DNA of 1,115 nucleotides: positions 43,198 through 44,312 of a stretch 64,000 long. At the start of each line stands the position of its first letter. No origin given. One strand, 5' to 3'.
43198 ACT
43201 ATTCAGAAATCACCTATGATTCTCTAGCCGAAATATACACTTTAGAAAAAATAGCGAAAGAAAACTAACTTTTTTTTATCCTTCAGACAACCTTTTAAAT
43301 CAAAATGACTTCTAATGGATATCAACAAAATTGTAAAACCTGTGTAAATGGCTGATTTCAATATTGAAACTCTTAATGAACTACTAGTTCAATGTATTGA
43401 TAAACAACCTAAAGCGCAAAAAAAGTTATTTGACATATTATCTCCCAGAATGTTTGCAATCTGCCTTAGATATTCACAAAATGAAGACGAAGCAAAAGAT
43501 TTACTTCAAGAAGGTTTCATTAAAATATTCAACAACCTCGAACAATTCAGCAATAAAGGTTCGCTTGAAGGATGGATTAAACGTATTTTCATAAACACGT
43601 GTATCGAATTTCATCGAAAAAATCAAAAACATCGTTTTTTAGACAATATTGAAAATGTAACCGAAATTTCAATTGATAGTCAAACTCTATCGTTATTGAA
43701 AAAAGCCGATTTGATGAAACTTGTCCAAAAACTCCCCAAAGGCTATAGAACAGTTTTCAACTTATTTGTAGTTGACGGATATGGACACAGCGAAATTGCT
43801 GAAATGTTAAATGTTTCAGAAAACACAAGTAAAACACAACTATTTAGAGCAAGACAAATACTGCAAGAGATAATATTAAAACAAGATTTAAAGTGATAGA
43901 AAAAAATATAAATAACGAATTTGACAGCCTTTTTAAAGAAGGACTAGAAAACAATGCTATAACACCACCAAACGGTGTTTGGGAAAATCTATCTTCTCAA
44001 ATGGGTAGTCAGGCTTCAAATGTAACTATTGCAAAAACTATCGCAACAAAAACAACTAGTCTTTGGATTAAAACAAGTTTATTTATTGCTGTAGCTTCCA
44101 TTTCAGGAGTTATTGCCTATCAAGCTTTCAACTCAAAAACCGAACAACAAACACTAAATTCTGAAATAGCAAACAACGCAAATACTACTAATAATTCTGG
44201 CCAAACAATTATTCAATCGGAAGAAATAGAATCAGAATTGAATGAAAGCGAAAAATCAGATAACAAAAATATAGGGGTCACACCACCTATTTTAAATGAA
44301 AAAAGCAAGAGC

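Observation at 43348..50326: ECF sigma factor coupled to a membrane protein ending in a T9SS type-B sorting domain, followed by an 1827-aa type-B cargo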

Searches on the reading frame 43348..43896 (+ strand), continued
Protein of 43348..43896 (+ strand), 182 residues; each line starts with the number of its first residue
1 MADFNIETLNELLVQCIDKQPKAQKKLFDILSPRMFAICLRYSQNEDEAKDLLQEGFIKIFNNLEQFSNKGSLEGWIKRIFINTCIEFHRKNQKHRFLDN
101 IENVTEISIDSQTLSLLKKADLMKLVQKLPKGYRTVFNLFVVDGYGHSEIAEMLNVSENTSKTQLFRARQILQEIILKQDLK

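Call 66: search_protein_families(library=pfam, proteins=[L029:4788-5516:+, L036:8844-9572:+, L047:2398-3150:+, L051:8919-9713:+, L036:5619-6860:+, L039:8963-10534:+, L042:9223-10164:+, L042:10199-13057:+, L044:8647-9933:+, L036:7547-8821:+], max_evalue=0.001)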
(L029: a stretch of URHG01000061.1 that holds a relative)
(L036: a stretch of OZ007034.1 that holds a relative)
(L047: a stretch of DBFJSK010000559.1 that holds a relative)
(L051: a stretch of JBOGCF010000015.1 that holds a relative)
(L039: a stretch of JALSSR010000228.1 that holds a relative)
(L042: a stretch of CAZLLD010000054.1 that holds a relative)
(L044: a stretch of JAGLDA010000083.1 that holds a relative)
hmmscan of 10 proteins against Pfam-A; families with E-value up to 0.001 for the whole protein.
L029:4788-5516:+ (243 aa): 0 families

L036:8844-9572:+ (243 aa): 0 families

L047:2398-3150:+ (251 aa): 1 family
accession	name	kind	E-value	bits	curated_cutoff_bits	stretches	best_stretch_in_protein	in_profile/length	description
PF22221.2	NigD_N-like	-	1e-20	73.8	24.6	1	27-100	2-76/78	Lipoprotein BF3042 OB domain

L051:8919-9713:+ (265 aa): 1 family
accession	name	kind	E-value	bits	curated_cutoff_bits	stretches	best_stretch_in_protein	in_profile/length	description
PF22221.2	NigD_N-like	-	1.2e-07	31.9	24.6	1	33-85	7-58/78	Lipoprotein BF3042 OB domain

L036:5619-6860:+ (414 aa): 1 family
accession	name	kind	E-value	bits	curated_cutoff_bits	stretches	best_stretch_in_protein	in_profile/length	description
PF06245.16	DUF1015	-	1.8e-117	392.3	25.8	1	4-326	1-325/325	Protein of unknown function (DUF1015)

L039:8963-10534:+ (524 aa): 5 families
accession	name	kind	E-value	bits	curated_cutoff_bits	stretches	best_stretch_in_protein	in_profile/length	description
PF18962.6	Por_Secre_tail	-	2.7e-14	53.6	27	1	447-522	1-74/75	Secretion system C-terminal sorting domain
PF18911.6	PKD_4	-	8e-13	48.7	27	1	157-204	21-69/85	PKD domain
PF13620.12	CarboxypepD_reg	-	3.8e-08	34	32.3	0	354-415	13-75/82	Carboxypeptidase regulatory-like domain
PF00801.26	PKD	-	1e-07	32.3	23.5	1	156-204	15-66/80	PKD domain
PF17210.9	SdrD_B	-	3.4e-06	27.7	29.7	0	356-398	25-67/112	SdrD B-like domain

L042:9223-10164:+ (314 aa): 1 family
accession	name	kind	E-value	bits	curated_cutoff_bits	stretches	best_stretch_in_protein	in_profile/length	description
PF01464.25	SLT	-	2.2e-20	72.8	21.3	1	110-212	10-114/117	Transglycosylase SLT domain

L042:10199-13057:+ (953 aa): 12 families
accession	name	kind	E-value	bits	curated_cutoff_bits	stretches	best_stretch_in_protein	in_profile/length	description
PF17760.6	UvrA_inter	-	1.8e-29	102.3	23.3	1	142-247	2-107/109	UvrA interaction domain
PF17755.6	UvrA_DNA-bind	-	9.9e-26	90.6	23.2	1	299-406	1-109/110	UvrA DNA-binding domain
PF00005.33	ABC_tran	-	3e-18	67.2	25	1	826-868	98-137/137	ABC transporter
PF02463.25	SMC_N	-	1.2e-15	58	40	1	636-911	18-211/220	RecF/RecN/SMC N terminal domain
PF20703.3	nSTAND1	-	2.4e-07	31.1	27.1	0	642-668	34-60/379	Novel STAND NTPase 1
PF13555.12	AAA_29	-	2.9e-07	30.6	27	0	635-660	16-40/61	P-loop containing region of AAA domain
PF13191.12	AAA_16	-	1.2e-05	26.3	32.6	0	642-672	25-57/167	AAA ATPase domain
PF00684.25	DnaJ_CXXCXGXG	-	1.2e-05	25.9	32.7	0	746-777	17-51/65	DnaJ central domain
PF13175.12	AAA_15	-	3.7e-05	24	32.1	0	847-895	321-367/374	AAA ATPase domain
PF13304.12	AAA_21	-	3.9e-05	24.3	27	0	833-894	234-295/304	AAA domain, putative AbiEii toxin, Type IV TA system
PF03193.22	RsgA_GTPase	-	0.00025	21.3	30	0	607-658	72-123/174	RsgA GTPase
PF13481.12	AAA_25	-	0.00063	19.9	27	0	29-55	27-53/195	AAA domain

L044:8647-9933:+ (429 aa): 2 families
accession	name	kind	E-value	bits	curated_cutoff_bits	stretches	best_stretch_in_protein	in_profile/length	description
PF05193.26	Peptidase_M16_C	-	1.4e-27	97.1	23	1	186-359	2-178/181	Peptidase M16 inactive domain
PF00675.25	Peptidase_M16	-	5.1e-06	26.9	22.3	1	39-160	6-128/149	Insulinase (Peptidase family M16)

L036:7547-8821:+ (425 aa): 2 families
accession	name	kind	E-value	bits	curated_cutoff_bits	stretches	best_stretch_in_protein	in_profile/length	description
PF13568.12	OMP_b-brl_2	-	1.4e-17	64.8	27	1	253-389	27-164/175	Outer membrane protein beta-barrel domain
PF13505.12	OMP_b-brl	-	2.7e-11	44.4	28.7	1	266-404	44-162/175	Outer membrane protein beta-barrel domain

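Call 95: search_protein_families(library=pfam, alignment_id=A8, max_evalue=0.0001)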
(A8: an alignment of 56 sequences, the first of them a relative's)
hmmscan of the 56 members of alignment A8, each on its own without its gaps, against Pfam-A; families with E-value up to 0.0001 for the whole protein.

A. member 1, L019:5508-10511:+ (1668 aa): 2 families
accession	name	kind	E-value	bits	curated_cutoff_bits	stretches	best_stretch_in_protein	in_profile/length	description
PF18911.6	PKD_4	-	2.5e-30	104.8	27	2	271-329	32-77/85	PKD domain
PF00801.26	PKD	-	2.1e-16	60.1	23.5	1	260-325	9-70/80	PKD domain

B. families by the number of members that match (of 56 scanned): 50 families (the first 25 are shown)
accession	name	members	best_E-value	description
PF13279.12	4HBT_2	16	6e-24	Thioesterase-like superfamily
PF18911.6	PKD_4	7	5.7e-34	PKD domain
PF00801.26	PKD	7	7.5e-22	PKD domain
PF01464.25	SLT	5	5.3e-21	Transglycosylase SLT domain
PF13568.12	OMP_b-brl_2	5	1.4e-11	Outer membrane protein beta-barrel domain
PF18962.6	Por_Secre_tail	4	2.7e-14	Secretion system C-terminal sorting domain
PF13620.12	CarboxypepD_reg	3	8.9e-12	Carboxypeptidase regulatory-like domain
PF17210.9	SdrD_B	3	4.9e-08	SdrD B-like domain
PF01643.23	Acyl-ACP_TE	3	9.4e-06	Acyl-ACP thioesterase N-terminal domain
PF22221.2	NigD_N-like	2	1e-20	Lipoprotein BF3042 OB domain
PF08459.17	UvrC_RNaseH_dom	1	2.5e-51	UvrC RNAse H endonuclease domain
PF00854.27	PTR2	1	3.1e-51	POT family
PF08757.17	CotH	1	4e-49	CotH kinase protein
PF06071.19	YchF-GTPase_C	1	3.4e-41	Protein of unknown function (DUF933)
PF17760.6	UvrA_inter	1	1e-28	UvrA interaction domain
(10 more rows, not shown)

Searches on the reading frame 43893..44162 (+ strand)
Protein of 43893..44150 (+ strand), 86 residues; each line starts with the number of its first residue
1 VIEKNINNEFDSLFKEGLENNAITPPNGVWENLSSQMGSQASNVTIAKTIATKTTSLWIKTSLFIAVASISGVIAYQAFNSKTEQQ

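Call 18: search_protein_families(library=pfam, proteins=[window:43893-44150:+], max_evalue=10)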
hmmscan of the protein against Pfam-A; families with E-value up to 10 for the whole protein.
seq(86 aa): 1 family
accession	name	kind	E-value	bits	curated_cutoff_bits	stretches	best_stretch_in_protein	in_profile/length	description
PF13807.11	GNVR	-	0.1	13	27.7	1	36-75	33-72/82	G-rich domain on putative tyrosine kinase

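Call 33: search_protein_representatives(alignment_id=A3)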
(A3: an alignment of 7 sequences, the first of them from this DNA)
Query: 7 sequences, 76 profile positions. Proteins with E-value up to 0.001 (for the whole library): 828; up to 1e-10: 31; up to 1e-30: 1. The best 150 are listed.
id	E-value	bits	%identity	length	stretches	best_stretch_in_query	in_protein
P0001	6.2e-31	122.3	-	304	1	1-76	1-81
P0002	1.8e-30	120.8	-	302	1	1-75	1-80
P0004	5.3e-30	119.3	-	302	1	1-75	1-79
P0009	6.6e-28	112.6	-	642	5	7-41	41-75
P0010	2.8e-23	97.7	-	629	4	7-43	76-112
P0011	8.8e-21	89.7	-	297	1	1-75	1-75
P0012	1.2e-15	73.3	-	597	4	5-43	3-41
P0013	8.9e-15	70.5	-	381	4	2-72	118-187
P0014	1.6e-14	69.7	-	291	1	1-74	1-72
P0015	7.0e-14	67.6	-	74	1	5-75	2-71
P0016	8.0e-14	67.5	-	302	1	1-74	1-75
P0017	2.1e-13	66.1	-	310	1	5-75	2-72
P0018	2.2e-13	66.1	-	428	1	1-74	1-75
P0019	3.7e-13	65.3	-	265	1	6-74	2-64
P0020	4.4e-13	65.1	-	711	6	7-33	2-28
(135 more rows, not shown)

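Call 36: find_encoding_contigs(protein=P0017, flank=5000, max_places=2)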
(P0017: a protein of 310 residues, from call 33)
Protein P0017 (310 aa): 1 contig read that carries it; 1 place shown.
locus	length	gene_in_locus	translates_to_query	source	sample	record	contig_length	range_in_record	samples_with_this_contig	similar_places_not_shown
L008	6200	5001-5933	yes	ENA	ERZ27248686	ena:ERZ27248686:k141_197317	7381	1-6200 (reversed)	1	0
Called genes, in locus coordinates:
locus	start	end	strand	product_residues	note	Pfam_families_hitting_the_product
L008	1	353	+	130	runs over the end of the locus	PF07661:MORN_2 (faint)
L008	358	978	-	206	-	PF14378:PAP2_3, PF01569:PAP2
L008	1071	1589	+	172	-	PF02525:Flavodoxin_2, PF03358:FMN_red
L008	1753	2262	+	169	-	-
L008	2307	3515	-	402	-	PF00578:AhpC-TSA, PF08534:Redoxin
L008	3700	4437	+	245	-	PF03372:Exo_endo_phos, PF22669:Exo_endo_phos2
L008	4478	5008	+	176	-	PF07638:Sigma70_ECF (weak), PF04542:Sigma70_r2, PF08281:Sigma70_r4_2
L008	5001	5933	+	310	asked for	PF13585:CHU_C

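Call 48: search_solved_structures(query=A3, max_evalue=10, show_alignments=2)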
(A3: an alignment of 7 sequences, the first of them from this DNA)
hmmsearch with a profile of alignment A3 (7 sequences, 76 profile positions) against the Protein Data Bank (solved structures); distinct sequences matched with E-value up to 10: 2.
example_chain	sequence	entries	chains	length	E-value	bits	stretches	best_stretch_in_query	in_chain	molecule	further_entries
8xw5_A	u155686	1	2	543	8.4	9.7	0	36-74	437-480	Aspartate/alanine antiporter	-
9veb_A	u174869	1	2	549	8.6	9.6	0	36-74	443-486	Aspartate/alanine antiporter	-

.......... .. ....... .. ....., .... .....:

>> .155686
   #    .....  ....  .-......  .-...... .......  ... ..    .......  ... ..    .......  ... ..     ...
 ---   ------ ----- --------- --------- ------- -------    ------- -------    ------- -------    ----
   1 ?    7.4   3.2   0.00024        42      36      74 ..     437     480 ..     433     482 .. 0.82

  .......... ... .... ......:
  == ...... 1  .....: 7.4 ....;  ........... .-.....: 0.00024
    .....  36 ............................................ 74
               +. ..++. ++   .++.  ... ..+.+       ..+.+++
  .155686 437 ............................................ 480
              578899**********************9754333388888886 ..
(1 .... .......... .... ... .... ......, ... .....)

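Call 51: search_protein_families(library=pfam, alignment_id=A6, max_evalue=0.05)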
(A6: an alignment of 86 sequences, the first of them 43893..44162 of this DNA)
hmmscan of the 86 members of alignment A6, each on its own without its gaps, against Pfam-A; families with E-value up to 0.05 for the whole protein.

A. member 1, window:43893-44162:+ (90 aa): 0 families

B. families by the number of members that match (of 86 scanned): 15 families
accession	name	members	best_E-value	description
PF09716.15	ETRAMP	4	0.00023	Malarial early transcribed membrane protein (ETRAMP)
PF18005.6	eIF3m_C_helix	1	0.00093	eIF3 subunit M, C-terminal helix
PF16769.10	MCM3AP_GANP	1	0.0038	MCM3AP domain of GANP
PF11859.13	DUF3379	1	0.0046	Protein of unknown function (DUF3379)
PF09991.14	DUF2232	1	0.0088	Predicted membrane protein (DUF2232)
PF08418.15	Pol_alpha_B_N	1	0.011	DNA polymerase alpha subunit B N-terminal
PF13572.11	DUF4134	1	0.014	Domain of unknown function (DUF4134)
PF09163.16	Form-deh_trans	1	0.02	Formate dehydrogenase N, transmembrane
PF09603.15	Fib_succ_major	1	0.022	Fibrobacter succinogenes major domain (Fib_succ_major)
PF11989.14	Dsl1_C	1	0.025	Retrograde transport protein Dsl1 C terminal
PF22472.1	Ago_N_2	1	0.034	Argonaute, N-terminal domain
PF10387.14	DUF2442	1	0.036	Protein of unknown function (DUF2442)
PF09582.15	AnfO_nitrog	1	0.039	Iron only nitrogenase protein AnfO (AnfO_nitrog)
PF16177.11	ACAS_N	1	0.046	Acetyl-coenzyme A synthetase N-terminus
PF20394.4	DUF6688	1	0.049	DUF6688 N-terminal domain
